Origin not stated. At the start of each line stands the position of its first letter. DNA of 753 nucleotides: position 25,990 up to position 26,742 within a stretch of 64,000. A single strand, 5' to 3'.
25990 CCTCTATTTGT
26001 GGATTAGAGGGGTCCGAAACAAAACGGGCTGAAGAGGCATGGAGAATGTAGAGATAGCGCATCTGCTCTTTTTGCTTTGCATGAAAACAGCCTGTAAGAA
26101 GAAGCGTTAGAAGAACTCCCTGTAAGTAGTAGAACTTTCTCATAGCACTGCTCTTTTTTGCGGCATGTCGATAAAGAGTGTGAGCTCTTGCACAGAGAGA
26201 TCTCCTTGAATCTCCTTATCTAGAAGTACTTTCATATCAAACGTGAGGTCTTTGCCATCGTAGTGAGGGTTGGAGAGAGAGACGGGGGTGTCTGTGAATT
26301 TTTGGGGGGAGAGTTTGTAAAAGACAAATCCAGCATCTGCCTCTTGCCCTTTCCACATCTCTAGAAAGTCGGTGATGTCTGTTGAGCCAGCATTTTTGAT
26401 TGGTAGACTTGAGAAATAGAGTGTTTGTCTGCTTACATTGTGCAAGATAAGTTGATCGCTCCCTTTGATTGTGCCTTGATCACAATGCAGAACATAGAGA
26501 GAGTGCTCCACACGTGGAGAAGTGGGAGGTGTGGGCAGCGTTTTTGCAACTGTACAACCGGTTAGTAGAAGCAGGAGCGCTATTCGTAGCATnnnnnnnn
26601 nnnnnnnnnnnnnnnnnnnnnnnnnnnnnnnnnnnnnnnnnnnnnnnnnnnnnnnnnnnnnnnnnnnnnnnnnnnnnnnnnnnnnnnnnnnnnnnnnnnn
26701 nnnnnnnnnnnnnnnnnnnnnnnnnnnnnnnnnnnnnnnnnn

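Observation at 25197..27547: Array 1: five translationally coupled paralogous lipoprotein genes of an unrecognised family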

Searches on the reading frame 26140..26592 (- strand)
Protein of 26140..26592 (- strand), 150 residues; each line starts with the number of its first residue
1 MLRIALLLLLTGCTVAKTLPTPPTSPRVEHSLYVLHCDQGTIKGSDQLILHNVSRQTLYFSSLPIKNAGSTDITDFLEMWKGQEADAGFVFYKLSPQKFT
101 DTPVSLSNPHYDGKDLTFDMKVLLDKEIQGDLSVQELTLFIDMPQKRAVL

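Call 3: search_protein_families(library=pfam, proteins=[window:26140-26592:-], max_evalue=1)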
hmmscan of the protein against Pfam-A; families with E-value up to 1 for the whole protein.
window:26140-26592:- (150 aa): 1 family
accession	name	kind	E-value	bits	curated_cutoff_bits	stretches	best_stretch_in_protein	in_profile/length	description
PF18111.7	RPGR1_C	-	0.18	12.1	22.9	1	78-126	19-68/165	Retinitis pigmentosa G-protein regulator interacting C-terminal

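Call 4: search_protein_families(library=ncbifam, proteins=[window:26140-26592:-], max_evalue=1)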
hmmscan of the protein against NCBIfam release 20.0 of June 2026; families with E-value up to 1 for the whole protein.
window:26140-26592:- (150 aa): 0 families

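Call 89: search_protein_families(library=phrogs, proteins=[window:26140-26592:-], max_evalue=0.01)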
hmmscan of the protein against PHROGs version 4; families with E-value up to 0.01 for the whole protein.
window:26140-26592:- (150 aa): 0 families

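Call 90: search_protein_families(library=padloc, proteins=[window:26140-26592:-], max_evalue=0.01)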
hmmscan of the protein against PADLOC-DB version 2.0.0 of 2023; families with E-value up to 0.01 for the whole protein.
window:26140-26592:- (150 aa): 0 families
